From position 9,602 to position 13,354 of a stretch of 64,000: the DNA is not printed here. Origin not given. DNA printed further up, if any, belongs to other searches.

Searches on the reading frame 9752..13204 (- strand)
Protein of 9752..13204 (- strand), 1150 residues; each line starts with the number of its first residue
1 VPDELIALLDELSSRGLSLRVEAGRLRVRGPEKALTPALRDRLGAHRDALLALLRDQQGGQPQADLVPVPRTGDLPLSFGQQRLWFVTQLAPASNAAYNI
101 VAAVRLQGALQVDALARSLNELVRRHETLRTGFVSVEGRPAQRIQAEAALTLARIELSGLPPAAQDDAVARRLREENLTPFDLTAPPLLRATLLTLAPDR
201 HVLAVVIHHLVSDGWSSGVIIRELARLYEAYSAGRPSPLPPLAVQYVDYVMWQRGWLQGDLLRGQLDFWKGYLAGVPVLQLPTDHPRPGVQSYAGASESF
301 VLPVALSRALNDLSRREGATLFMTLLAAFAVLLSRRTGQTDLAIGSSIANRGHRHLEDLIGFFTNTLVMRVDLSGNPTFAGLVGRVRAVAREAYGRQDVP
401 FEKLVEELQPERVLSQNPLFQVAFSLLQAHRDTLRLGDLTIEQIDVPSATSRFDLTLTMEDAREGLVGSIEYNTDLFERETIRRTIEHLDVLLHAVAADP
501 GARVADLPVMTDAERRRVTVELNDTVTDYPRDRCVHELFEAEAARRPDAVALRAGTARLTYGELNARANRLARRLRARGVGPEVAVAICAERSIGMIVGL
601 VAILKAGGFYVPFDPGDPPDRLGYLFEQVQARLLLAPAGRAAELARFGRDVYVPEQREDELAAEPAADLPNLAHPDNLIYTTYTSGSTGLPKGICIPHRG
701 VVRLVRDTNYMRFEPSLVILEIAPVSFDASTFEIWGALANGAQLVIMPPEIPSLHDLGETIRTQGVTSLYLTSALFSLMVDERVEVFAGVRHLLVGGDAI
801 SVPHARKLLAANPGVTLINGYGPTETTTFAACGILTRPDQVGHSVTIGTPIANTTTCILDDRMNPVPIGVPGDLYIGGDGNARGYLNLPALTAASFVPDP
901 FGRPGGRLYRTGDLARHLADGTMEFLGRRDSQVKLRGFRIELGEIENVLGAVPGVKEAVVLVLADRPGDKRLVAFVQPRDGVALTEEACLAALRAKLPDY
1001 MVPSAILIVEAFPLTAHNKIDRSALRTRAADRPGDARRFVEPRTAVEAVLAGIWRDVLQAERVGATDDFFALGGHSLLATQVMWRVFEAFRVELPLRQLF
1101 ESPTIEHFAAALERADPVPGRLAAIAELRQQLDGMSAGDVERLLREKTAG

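Call 58: search_protein_families(library=pfam, proteins=[window:9752-13204:-], max_evalue=0.0001)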
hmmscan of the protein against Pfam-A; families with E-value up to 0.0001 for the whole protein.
window:9752-13204:- (1150 aa): 5 families
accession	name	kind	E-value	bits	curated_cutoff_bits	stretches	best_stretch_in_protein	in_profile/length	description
PF00668.25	Condensation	-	6.3e-107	358.5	30.6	1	73-517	3-454/456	Condensation domain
PF00501.34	AMP-binding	-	1e-83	281.8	29.9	1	539-886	1-384/384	AMP-binding enzyme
PF00550.31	PP-binding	-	2.1e-13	50.8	20.8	1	1049-1112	2-67/67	Phosphopantetheine attachment site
PF13193.12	AMP-binding_C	-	4e-13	50.5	24.5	1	944-1019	1-76/76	AMP-binding enzyme C-terminal domain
PF18563.6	TubC_N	-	2.7e-09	37.4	26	1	7-55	3-51/52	TubC N-terminal docking domain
